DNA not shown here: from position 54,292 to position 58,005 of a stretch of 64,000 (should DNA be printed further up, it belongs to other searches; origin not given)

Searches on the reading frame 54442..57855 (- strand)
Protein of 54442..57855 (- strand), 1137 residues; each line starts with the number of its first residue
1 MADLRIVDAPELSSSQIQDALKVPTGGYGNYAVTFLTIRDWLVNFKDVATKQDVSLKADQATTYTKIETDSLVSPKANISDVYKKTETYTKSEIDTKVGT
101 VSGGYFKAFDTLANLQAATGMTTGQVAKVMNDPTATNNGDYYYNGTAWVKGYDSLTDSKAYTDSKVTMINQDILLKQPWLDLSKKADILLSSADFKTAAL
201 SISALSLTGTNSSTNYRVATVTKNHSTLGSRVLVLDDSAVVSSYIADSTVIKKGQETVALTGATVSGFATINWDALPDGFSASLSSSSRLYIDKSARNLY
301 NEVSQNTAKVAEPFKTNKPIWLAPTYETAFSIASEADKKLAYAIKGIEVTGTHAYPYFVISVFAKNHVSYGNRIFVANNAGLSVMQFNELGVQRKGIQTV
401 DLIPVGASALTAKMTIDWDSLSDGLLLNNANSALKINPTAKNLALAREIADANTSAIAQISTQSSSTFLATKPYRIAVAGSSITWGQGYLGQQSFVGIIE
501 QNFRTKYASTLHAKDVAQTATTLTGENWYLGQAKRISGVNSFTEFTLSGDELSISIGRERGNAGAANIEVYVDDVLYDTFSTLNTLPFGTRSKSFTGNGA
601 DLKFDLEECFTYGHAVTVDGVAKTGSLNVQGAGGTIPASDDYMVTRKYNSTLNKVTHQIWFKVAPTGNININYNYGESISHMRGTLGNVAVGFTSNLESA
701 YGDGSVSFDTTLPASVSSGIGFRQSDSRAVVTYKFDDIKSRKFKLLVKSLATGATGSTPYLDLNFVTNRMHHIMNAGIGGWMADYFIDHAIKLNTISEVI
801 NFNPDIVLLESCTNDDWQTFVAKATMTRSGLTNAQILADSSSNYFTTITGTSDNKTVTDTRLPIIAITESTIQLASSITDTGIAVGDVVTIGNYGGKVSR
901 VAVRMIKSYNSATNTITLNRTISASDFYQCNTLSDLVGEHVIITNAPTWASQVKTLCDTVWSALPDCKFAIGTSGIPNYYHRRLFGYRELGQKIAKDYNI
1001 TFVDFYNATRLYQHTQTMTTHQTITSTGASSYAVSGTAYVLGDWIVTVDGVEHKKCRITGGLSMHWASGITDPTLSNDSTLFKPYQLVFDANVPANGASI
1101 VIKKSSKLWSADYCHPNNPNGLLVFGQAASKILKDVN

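Call 38: search_protein_families(library=pfam, proteins=[window:54442-57855:-], max_evalue=0.01)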
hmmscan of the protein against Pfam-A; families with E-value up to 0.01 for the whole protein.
window:54442-57855:- (1137 aa): 1 family
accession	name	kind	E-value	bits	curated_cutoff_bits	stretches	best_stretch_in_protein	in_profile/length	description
PF13472.12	Lipase_GDSL_2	-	4.5e-05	24.5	32.9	0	771-828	34-87/178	GDSL-like Lipase/Acylhydrolase family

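Call 39: search_protein_families(library=phrogs, proteins=[window:54442-57855:-], max_evalue=0.001)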
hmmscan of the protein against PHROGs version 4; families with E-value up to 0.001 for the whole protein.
window:54442-57855:- (1137 aa): 1 family
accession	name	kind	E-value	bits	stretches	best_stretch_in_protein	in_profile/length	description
phrog_23820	-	tail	9.2e-05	23.5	0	84-120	95-131/221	tail fiber protein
